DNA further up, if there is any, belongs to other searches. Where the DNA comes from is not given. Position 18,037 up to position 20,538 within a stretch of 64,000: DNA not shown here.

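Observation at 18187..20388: Collagen-like protein with an unusual architecture: TM anchor, G-X-Y blocks, and five copies of a 25-aa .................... repeat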

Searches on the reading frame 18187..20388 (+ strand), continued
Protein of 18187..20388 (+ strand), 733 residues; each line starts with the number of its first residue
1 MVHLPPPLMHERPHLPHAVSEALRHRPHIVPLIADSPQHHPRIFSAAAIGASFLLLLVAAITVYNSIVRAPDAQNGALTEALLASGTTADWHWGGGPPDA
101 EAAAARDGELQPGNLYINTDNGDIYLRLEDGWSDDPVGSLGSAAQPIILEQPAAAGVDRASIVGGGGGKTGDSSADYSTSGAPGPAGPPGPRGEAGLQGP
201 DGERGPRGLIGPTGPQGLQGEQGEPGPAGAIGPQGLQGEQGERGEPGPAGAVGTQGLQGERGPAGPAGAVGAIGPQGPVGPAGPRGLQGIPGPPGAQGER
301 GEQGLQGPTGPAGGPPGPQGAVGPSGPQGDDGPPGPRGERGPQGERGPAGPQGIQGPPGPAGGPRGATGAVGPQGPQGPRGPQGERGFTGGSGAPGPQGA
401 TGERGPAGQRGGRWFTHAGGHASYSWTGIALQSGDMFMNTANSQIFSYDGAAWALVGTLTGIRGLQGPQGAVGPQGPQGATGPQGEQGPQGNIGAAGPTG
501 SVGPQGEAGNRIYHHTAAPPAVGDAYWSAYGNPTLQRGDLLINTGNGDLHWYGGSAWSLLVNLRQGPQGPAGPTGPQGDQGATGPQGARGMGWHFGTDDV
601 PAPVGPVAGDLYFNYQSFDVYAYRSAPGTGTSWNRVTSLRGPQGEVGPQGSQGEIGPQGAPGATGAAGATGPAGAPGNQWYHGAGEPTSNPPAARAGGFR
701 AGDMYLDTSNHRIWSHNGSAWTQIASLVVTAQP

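Call 31: find_encoding_contigs(protein=P0151, flank=10000, max_places=3)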
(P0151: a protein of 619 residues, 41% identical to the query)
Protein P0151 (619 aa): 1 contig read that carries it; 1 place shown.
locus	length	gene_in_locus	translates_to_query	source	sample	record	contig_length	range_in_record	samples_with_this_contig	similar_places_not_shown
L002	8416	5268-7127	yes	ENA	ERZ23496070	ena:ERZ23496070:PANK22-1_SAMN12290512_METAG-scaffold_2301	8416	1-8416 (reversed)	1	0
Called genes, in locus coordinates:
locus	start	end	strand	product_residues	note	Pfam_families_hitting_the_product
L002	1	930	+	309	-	?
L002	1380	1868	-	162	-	-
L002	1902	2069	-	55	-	-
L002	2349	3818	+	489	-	PF07690:MFS_1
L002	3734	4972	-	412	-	PF02515:CoA_transf_3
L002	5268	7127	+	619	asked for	PF01391:Collagen (weak)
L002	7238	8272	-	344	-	PF03706:LPG_synthase_TM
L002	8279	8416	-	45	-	?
